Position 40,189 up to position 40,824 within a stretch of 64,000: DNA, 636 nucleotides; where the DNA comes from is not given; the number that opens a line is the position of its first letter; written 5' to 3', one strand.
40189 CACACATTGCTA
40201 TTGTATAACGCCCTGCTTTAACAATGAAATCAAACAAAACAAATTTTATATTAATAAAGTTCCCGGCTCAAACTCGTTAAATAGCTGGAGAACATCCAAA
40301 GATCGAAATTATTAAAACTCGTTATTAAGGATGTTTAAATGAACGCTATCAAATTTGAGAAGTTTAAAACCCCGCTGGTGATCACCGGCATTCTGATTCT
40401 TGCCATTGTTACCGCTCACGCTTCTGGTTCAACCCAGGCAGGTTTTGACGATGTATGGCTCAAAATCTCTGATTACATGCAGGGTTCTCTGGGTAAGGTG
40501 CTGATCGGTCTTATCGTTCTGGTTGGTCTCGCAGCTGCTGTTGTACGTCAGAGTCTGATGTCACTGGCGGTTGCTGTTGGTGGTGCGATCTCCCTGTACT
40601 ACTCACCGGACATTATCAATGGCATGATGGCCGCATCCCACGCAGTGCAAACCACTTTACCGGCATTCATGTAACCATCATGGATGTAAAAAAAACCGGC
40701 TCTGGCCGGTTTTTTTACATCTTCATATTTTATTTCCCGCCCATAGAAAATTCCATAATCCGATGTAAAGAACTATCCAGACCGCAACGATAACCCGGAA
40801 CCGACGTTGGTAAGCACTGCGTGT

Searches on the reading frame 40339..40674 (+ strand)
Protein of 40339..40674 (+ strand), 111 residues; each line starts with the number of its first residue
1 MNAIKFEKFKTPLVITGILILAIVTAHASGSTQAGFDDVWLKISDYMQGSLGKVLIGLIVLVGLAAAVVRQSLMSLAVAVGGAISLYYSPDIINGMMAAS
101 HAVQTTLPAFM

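Call 70: search_protein_families(library=pfam, proteins=[window:40339-40674:+], max_evalue=0.001)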
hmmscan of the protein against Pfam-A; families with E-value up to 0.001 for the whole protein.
window:40339-40674:+ (111 aa): 1 family
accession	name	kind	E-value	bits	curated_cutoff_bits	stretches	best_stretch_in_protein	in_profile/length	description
PF04956.18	TrbC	-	5.1e-06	27.1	27.9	1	4-94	6-96/98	TrbC/VIRB2 pilin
